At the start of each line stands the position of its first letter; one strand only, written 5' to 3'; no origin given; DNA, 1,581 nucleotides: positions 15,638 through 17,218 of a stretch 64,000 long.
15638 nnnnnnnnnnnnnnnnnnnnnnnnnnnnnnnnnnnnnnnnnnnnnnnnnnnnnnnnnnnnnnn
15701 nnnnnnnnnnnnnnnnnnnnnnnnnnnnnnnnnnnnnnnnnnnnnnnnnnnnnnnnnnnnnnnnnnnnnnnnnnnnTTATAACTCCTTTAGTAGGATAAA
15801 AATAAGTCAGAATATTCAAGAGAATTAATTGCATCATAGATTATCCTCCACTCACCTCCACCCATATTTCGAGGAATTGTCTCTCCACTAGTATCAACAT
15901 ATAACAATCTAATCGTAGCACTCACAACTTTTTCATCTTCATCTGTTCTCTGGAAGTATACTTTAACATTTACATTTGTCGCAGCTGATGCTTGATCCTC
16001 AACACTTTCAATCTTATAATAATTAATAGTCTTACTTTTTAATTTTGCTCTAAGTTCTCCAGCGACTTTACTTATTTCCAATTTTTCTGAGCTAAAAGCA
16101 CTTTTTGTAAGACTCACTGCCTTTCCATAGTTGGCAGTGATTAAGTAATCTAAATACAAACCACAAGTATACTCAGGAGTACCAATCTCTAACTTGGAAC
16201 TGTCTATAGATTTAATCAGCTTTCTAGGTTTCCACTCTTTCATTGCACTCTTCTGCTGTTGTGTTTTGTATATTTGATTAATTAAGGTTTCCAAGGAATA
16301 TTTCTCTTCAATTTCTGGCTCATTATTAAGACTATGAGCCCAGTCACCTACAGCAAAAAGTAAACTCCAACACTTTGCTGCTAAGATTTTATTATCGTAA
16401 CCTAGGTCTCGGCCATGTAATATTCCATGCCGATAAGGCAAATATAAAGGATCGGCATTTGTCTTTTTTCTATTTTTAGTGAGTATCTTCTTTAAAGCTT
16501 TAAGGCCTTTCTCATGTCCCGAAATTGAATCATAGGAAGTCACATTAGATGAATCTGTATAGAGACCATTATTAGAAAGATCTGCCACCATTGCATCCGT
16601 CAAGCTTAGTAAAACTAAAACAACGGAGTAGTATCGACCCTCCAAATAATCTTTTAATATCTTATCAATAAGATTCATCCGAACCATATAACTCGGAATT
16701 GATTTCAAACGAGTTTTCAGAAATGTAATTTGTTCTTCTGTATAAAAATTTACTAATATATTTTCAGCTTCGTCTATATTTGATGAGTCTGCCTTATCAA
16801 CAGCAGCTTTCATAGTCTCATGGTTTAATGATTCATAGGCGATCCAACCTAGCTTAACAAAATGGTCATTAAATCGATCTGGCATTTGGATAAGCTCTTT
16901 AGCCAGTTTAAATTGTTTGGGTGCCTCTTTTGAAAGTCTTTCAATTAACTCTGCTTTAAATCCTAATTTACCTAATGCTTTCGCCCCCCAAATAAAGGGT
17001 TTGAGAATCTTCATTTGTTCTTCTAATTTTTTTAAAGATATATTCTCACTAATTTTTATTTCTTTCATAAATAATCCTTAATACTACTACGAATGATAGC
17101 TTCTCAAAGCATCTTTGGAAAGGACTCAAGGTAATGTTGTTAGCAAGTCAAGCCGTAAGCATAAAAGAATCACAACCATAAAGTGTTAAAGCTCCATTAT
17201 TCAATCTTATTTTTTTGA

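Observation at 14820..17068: Two-gene module pairing a HEPN-like protein with a HEPN-BrnT fusion and no recognisable antitoxin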

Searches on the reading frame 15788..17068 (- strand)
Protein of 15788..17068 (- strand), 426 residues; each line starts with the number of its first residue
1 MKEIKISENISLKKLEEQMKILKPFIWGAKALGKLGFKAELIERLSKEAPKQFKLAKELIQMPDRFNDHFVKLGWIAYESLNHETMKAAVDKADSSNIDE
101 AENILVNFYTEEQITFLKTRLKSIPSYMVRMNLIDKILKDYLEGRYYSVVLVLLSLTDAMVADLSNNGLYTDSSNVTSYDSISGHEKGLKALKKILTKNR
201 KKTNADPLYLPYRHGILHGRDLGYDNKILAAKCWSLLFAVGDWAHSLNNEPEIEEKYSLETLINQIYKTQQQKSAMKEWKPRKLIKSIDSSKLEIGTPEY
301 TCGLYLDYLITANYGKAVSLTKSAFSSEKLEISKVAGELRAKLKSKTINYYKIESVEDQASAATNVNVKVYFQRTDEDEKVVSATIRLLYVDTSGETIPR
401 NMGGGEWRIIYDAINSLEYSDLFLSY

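Call 4: search_protein_families(library=pfam, proteins=[window:15788-17068:-], max_evalue=1)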
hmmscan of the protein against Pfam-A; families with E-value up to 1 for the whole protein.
window:15788-17068:- (426 aa): 1 family
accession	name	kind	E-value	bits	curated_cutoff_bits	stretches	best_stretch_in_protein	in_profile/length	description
PF22125.1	Lreu_0056_like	-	0.13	13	26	1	248-275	81-108/117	Hypotheical protein Lreu_0056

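Call 5: search_protein_families(library=padloc, proteins=[window:15788-17068:-], max_evalue=1)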
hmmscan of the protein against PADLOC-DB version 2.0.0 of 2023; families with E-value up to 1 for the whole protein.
window:15788-17068:- (426 aa): 1 family
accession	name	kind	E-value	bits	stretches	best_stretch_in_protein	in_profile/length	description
PDLC03923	MkoB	-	0.0073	13.3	1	301-379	137-212/454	-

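Call 6: search_protein_families(library=ncbifam, proteins=[window:15788-17068:-], max_evalue=1)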
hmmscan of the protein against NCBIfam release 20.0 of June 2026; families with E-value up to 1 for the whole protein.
window:15788-17068:- (426 aa): 0 families

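Call 8: find_homologous_proteins(query=window:15788-17068:-)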
Query window:15788-17068:- (426 aa): 289 proteins with E <= 0.001 among 8000 candidates; the best 120 are listed.
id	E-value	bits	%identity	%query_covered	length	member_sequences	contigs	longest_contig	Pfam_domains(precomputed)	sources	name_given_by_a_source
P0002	2.9e-276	934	100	100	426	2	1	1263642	-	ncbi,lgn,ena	-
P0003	4.6e-233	791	83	100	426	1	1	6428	-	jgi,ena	-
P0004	2.3e-133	463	52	99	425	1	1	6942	-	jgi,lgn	-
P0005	3.6e-125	436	50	99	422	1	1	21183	-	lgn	-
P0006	9.8e-119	415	48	97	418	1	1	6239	-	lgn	-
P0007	7.8e-101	356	35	94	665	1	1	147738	-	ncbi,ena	-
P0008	1.0e-98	349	39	70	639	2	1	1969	-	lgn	-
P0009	2.1e-96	341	41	70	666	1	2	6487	-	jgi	jgi:hypothetical protein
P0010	2.4e-96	341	33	94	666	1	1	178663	-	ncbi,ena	-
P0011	2.3e-93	331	32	95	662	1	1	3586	-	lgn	-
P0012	3.7e-86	308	39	97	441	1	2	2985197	-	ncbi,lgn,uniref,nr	ncbi:hypothetical protein E308F_16180 [Moorella sp. E308F]|uniref:zinc chelation protein SecC n=1 Ta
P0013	1.5e-83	299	37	97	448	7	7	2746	-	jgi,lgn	jgi:hypothetical protein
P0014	1.6e-83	299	38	96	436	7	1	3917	-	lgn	-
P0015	1.7e-83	299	37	70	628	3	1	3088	-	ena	-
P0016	2.5e-83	298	38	97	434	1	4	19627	-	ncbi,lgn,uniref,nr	ncbi:hypothetical protein [Caloranaerobacter azorensis]|uniref:hypothetical protein n=1 Tax=Calorana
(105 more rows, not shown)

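Call 10: search_solved_structures(query=window:15788-17068:-, max_evalue=10)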
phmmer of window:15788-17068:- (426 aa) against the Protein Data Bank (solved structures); distinct sequences matched with E-value up to 10: 0.

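Call 12: find_encoding_contigs(protein=P0003, flank=5000, max_places=3)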
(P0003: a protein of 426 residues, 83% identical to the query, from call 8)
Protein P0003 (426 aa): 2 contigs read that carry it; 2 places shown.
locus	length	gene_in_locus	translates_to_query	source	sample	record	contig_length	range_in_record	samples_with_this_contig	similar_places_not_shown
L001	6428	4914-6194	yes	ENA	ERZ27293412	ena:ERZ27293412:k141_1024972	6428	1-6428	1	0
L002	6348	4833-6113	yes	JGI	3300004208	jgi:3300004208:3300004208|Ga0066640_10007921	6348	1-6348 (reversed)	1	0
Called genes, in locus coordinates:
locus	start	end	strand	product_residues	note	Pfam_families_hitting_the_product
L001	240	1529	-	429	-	PF00589:Phage_integrase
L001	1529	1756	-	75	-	PF12728:HTH_17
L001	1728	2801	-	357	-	-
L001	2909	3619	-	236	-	-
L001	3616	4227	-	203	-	PF00589:Phage_integrase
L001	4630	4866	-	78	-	-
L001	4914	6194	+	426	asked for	-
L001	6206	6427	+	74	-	?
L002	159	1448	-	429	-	PF00589:Phage_integrase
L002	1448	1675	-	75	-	PF12728:HTH_17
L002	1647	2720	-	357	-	-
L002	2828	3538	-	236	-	-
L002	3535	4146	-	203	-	PF00589:Phage_integrase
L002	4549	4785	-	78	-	-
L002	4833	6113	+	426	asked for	-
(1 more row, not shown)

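Call 13: find_encoding_contigs(protein=P0004, flank=5000, max_places=3)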
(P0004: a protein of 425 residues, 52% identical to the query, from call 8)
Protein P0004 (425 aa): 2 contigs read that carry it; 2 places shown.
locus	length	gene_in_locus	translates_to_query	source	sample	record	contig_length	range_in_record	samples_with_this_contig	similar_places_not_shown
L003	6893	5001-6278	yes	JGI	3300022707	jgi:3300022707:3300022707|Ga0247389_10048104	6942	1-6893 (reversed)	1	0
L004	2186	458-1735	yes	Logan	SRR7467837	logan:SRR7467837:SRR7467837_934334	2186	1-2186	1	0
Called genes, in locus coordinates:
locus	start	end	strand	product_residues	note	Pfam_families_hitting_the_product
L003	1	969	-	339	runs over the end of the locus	?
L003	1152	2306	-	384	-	PF00589:Phage_integrase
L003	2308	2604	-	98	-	PF12728:HTH_17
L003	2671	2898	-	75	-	PF12728:HTH_17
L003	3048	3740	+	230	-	-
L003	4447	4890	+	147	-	-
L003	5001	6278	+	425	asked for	-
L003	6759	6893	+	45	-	?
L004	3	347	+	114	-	?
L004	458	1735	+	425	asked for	-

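Call 14: find_encoding_contigs(protein=P0005, flank=5000, max_places=3)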
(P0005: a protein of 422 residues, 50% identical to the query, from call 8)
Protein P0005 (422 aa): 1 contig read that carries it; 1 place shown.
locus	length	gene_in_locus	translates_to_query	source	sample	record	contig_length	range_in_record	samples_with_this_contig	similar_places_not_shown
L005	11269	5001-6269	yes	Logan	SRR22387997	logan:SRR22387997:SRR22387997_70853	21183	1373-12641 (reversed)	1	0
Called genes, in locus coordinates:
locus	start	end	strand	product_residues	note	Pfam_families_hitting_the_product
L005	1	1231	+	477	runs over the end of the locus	-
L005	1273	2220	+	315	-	-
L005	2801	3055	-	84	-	-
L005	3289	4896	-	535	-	PF02810:SEC-C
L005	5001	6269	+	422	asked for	-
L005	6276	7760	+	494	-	-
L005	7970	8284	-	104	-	PF12844:HTH_19 (weak), PF13560:HTH_31 (weak), PF01381:HTH_3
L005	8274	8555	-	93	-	-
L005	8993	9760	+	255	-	-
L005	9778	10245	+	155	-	PF13411:MerR_1, PF00376:MerR, PF09278:MerR-DNA-bind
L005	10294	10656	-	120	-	-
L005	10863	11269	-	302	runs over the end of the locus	-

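Call 24: search_protein_families(library=phrogs, proteins=[window:15788-17068:-], max_evalue=1)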
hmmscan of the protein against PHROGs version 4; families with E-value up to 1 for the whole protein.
window:15788-17068:- (426 aa): 4 families
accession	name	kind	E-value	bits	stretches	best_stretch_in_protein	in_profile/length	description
phrog_32212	-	unknown function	0.02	16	1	47-99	17-68/92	-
phrog_9509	-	unknown function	0.052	14.9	1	323-380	42-102/158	-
phrog_28904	-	unknown function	0.11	12.9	0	74-166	83-175/296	-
phrog_6385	-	unknown function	0.12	13.5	1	97-116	9-28/48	-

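Call 30: predict_structure(alignment_id=A1)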
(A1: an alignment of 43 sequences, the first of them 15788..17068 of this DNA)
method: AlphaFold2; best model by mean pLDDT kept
length: 426 residues; sequences in the alignment: 43
mean_pLDDT: 84.0   pTM: 0.60
mean pLDDT of the five models: 84.0, 83.5, 82.9, 80.2, 75.7
residues with pLDDT >= 90: 202; 70-90: 162; 50-70: 35; < 50: 27
segments of 3 or more residues with pLDDT < 50: 202-222, 422-426
pLDDT, mean of each block of 10 residues (from residue 1): 83 88 81 77 80 91 97 94 97 97 97 96 90 96 91 93 90 89 94 82 43 39 76 97 89 63 80 89 70 87 93 91 66 86 88 90 91 86 90 87 90 60 45
secondary structure, 60 per line:
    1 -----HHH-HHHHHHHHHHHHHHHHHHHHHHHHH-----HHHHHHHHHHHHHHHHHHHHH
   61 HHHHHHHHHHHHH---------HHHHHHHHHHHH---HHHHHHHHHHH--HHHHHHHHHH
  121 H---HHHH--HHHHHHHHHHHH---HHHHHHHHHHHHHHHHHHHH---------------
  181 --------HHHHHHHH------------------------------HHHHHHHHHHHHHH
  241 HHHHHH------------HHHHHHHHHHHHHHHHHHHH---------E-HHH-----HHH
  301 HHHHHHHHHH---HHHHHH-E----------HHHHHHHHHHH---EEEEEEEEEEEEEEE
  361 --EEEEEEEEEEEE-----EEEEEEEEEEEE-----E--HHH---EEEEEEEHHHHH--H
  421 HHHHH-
elements in order: H10-34 H40-73 H83-94 H98-108 H111-121 H125-128 H131-142 H146-165 H189-196 H227-246 H259-278 H298-310 H314-319 H332-342 E346-360 E363-374 E380-391 E406-412 H413-417 H420-425

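Call 35: find_related_loci(query=A1, collection=genome_contigs, flank=5000)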
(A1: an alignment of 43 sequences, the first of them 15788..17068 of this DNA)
Query A1 (426 aa) in genome_contigs; peptide patterns used: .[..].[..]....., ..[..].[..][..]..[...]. (x = any residue, [..] = any of these).
370 stretches matched a pattern; 339 encode a relative of the query (tblastn E <= 1e-3); the best 80 are kept; 80 distinct loci.
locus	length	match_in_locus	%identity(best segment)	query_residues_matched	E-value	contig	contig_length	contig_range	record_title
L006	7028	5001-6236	37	5-410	2e-83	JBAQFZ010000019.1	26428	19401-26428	MAG: Halobacteriota archaeon isolate MFD06995_ilm_asm_bin17 k127_239666, whole genome shotgun sequence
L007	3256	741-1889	39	34-410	1e-83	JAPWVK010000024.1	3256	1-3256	MAG: Methanophagales archaeon isolate SB_Co_68 SB_Co_68_000000000024, whole genome shotgun sequence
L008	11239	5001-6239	35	5-412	2e-79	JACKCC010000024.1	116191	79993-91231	MAG: Ardenticatenaceae bacterium isolate HK-STAS-CHLO-37 HK-STAS-CHLO-37_24, whole genome shotgun sequence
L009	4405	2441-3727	35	1-419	2e-78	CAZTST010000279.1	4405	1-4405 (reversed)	MAG TPA_asm: uncultured Draconibacterium sp. isolate SRP256446_co1_70 genome assembly, contig: NODE_15310_length_4405_co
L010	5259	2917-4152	36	28-419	1e-77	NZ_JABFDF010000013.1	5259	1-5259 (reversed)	Winogradskyella ludwigii strain HL116 NODE_13_length_5259_cov_254.286_ID_25, whole genome shotgun sequence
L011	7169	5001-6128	36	51-420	2e-76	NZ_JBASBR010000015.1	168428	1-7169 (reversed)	MAG: Castellaniella sp. isolate MFD12209_ilm_asm_bin12 k127_11897, whole genome shotgun sequence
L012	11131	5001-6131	39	1-360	1e-76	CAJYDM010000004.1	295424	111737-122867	MAG: Syntrophomonas sp. DTU019 isolate UFZ-1H11 genome assembly, contig: 4, whole genome shotgun sequence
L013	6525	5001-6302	36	14-419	5e-75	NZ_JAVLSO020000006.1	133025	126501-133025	Aequorivita sediminis strain F6058 scaffold_6_length=133026, whole genome shotgun sequence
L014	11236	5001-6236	35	26-419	1e-74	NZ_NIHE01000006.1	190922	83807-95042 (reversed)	Confluentibacter lentus strain HJM-3 contig6, whole genome shotgun sequence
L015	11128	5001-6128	35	51-420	1e-74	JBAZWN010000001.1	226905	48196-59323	MAG: Methylobacter sp. isolate SO_2017_GW1_33 NODE_424_length_226905_cov_2.502077_OW334_2017, whole genome shotgun seque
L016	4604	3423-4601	37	14-377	1e-74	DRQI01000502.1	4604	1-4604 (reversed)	MAG TPA_asm: Flavobacteriia bacterium isolate HyVt-579 HyVt-579_k145_899536, whole genome shotgun sequence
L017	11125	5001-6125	35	51-419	2e-74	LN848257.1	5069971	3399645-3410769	Thiocapsa sp. KS1 genome assembly Thiocapsa sp. KS1, scaffold THKS1_scaffold1, whole genome shotgun sequence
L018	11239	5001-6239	39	11-417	4e-74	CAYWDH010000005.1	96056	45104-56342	MAG TPA_asm: uncultured Eubacteriales bacterium isolate SRP323688_co1_129 genome assembly, contig: NODE_459_length_96056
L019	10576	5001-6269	35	1-410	8e-74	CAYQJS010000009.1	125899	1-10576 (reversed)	MAG TPA_asm: uncultured Chloroflexota bacterium isolate SRP119689_co1_77 genome assembly, contig: NODE_115_length_125899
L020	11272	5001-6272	35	4-422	2e-73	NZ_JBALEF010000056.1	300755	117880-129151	MAG: Nostoc sp. isolate P6447 bin 3 NODE_2_length_300755_cov_53.858734, whole genome shotgun sequence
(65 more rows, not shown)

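Call 37: search_solved_structures(query=A1, max_evalue=10, show_alignments=2)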
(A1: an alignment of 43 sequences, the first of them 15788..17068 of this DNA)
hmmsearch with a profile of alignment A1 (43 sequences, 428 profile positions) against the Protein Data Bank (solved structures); distinct sequences matched with E-value up to 10: 3.
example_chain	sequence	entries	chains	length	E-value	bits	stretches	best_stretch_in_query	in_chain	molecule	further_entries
5tzb_A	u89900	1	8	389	0.88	11.6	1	141-167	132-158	D-aminopeptidase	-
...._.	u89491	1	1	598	1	11.4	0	179-203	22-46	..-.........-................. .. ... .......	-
6ttp_A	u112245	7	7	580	2.6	10.1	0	251-307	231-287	N6-adenosine-methyltransferase catalytic subunit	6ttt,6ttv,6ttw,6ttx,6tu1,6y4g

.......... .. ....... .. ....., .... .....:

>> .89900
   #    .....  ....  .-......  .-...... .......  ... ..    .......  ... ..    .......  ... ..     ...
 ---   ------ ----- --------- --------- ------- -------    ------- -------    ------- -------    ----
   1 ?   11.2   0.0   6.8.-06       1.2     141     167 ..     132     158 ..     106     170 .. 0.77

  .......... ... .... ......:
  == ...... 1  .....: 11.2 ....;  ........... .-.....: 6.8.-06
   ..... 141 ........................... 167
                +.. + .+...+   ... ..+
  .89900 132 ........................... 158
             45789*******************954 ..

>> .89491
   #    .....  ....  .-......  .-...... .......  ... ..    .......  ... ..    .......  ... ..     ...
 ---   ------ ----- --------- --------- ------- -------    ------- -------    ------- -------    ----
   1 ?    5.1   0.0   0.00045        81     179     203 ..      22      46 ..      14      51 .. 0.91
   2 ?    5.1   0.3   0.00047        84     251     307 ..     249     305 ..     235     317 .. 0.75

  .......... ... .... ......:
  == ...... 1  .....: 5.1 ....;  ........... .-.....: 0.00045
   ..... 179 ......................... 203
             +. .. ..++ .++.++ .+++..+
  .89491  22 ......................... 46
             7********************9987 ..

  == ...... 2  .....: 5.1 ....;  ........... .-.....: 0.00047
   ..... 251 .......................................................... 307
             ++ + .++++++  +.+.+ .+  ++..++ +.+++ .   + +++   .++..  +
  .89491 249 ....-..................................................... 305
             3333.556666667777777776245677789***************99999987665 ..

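Call 40: fold_search(model_id=the predicted structure, library=pdb)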
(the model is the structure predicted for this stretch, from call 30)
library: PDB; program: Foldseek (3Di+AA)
matches with E <= 10: 642; with E <= 0.001: 0
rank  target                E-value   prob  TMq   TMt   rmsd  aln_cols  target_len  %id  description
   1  8f3t                  3.3e-03  1.00  0.21  0.14   3.1       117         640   14  Crystal structure of Penicillin Binding Protein 5 (PBP5) T485M T499I V629E variant apo form from Enterococcus faecium (released 2023-07-05)
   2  8f3z                  4.2e-03  1.00  0.21  0.15   3.0       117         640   15  Crystal structure of Penicillin Binding Protein 5 (PBP5) S422A variant apo form from Enterococcus faecium (released 2023-07-05)
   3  8f3i                  4.6e-03  1.00  0.20  0.14   4.1       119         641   12  Crystal structure of Penicillin Binding Protein 5 (PBP5) S466 insertion variant penicillin bound form from Enterococcus  (released 2023-07-05)
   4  8f3q                  6.9e-03  1.00  0.21  0.14   3.4       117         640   16  Crystal structure of Penicillin Binding Protein 5 (PBP5) Y460A variant apo form from Enterococcus faecium (released 2023-07-05)
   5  8f3v                  7.3e-03  1.00  0.21  0.14   3.5       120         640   14  Crystal structure of Penicillin Binding Protein 5 (PBP5) PAPAPAP variant apo form from Enterococcus faecium (released 2023-11-15)
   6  8f3g                  7.3e-03  1.00  0.22  0.15   3.8       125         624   15  Crystal structure of Penicillin Binding Protein 5 (PBP5) T485M variant in the penicillin bound form from Enterococcus fa (released 2023-07-05)
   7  6g88_B                7.7e-03  1.00  0.20  0.15   4.0       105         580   16  Crystal structure of Enterococcus Faecium D63r Penicillin-Binding protein 5 (PBP5fm) (released 2019-04-24)
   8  8f3h                  7.7e-03  1.00  0.18  0.13   7.0       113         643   17  Crystal structure of Penicillin Binding Protein 5 (PBP5) S466 insertion variant apo form from Enterococcus faecium (released 2023-07-05)
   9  8f3f                  8.1e-03  1.00  0.21  0.14   3.6       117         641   15  Crystal structure of Penicillin Binding Protein 5 (PBP5) T485M variant apo form from Enterococcus faecium (released 2023-07-05)
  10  6mka                  8.5e-03  1.00  0.21  0.14   3.6       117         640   15  Crystal structure of penicillin binding protein 5 (PBP5) from Enterococcus faecium in the open conformation (released 2018-10-31)
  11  8f3j                  9.9e-03  1.00  0.21  0.14   3.2       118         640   16  Crystal structure of Penicillin Binding Protein 5 (PBP5) T485A variant apo form from Enterococcus faecium (released 2023-07-05)
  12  8f3x                  9.9e-03  1.00  0.21  0.14   3.5       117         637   16  Crystal structure of Penicillin Binding Protein 5 (PBP5) Poly-Gly variant apo form from Enterococcus faecium (released 2023-11-15)
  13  8f3m                  9.9e-03  1.00  0.20  0.14   6.0       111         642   16  Crystal structure of Penicillin Binding Protein 5 (PBP5) T485A variant with S466 insertion apo form from Enterococcus fa (released 2023-07-05)
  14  6g88_C                1.0e-02  1.00  0.20  0.15   6.2       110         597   15  Crystal structure of Enterococcus Faecium D63r Penicillin-Binding protein 5 (PBP5fm) (released 2019-04-24)
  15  7xsi_B                1.1e-02  1.00  0.20  0.49   5.8       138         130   14  SdnG, a Diels Alderase catalyzed the formation of norbornene skeleton in Sordarin biosynthetic pathway (released 2022-12-28)
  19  3k7c_A                1.1e-02  1.00  0.18  0.56   4.5       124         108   13  Crystal structure of Putative NTF2-like transpeptidase (NP_281412.1) from CAMPYLOBACTER JEJUNI at 2.00 A resolution (released 2009-11-03)
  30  2jq5_MODEL_1_A        2.1e-02  1.00  0.21  0.63   4.5       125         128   10  Solution structure of RPA3114, a SEC-C motif containing protein from Rhodopseudomonas palustris; Northeast Str (released 2007-06-26)
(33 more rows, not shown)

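Call 48: search_protein_families(library=pfam, alignment_id=A1, max_evalue=10)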
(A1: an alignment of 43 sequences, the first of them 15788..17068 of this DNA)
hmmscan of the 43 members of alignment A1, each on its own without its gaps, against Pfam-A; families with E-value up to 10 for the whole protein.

A. member 1, window:15788-17068:- (426 aa): 1 family
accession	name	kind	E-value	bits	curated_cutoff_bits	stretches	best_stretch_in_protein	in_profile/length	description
PF22125.1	Lreu_0056_like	-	0.13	13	26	1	248-275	81-108/117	Hypotheical protein Lreu_0056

B. families by the number of members that match (of 43 scanned): 36 families (the first 25 are shown)
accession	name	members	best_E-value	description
PF20092.4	DUF6483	4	0.0076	Family of unknown function (DUF6483)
PF05223.17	MecA_N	2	0.043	NTF2-like N-terminal transpeptidase domain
PF02536.19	mTERF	2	0.082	mTERF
PF18915.5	DUF5667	2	0.096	Domain of unknown function (DUF5667)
PF14836.12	Ubiquitin_3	2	0.12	Ubiquitin-like domain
PF12998.12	ING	2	0.13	Inhibitor of growth proteins N-terminal histone-binding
PF20899.2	PMT_C2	1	0.017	Pasteurella multocida toxin, C2 domain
PF08463.15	EcoEI_R_C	1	0.024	EcoEI R protein C-terminal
PF14479.11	HeLo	1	0.025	Prion-inhibition and propagation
PF13234.12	MTR4_beta-barrel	1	0.034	Mtr4-like, beta-barrel domain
PF17323.7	ToxS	1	0.046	Trans-membrane regulatory protein ToxS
PF06540.16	GMAP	1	0.049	Galanin message associated peptide (GMAP)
PF23323.1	Spectrin_6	1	0.052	Kalirin-like, spectrin repeats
PF15961.10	DUF4764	1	0.055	Domain of unknown function (DUF4764)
PF02697.20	VAPB_antitox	1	0.075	Putative antitoxin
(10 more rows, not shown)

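Call 99: find_related_loci(query=A1, collection=viral_contigs, flank=5000)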
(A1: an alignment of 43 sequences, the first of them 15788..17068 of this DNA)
Query A1 (426 aa) in viral_contigs; peptide patterns used: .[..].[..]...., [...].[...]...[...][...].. (x = any residue, [..] = any of these).
27 stretches matched a pattern; 6 encode a relative of the query (tblastn E <= 1e-3); 6 distinct loci.
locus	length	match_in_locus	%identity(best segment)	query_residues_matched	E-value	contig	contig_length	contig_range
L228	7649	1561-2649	35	58-414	6e-68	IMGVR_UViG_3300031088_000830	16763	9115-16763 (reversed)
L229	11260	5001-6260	30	5-410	7e-58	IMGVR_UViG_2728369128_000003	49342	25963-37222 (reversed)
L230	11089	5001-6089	33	59-410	4e-56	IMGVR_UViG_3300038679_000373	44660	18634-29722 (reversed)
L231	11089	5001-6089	33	59-410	4e-56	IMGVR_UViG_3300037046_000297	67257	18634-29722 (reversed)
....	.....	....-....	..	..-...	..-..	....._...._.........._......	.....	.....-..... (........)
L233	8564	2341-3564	32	11-409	4e-51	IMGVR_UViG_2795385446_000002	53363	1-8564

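Call 103: search_protein_families(library=padloc, alignment_id=A1, max_evalue=1)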
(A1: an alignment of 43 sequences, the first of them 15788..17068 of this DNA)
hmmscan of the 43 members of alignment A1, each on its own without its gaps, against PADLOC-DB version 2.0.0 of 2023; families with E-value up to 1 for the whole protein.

A. member 1, window:15788-17068:- (426 aa): 1 family
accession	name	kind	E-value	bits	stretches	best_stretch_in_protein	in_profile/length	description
PDLC03923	MkoB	-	0.0073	13.3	1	301-379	137-212/454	-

B. families by the number of members that match (of 43 scanned): 5 families
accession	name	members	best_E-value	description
PDLC03923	MkoB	1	0.0073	-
PDLC01100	C3a223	1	0.0094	Unknown function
PDLC00560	JetA3|JetA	1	0.02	Unknown function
PDLC02284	AbiEi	1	0.021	AbiEi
PDLC01085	C3a181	1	0.022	Diadenylate cyclase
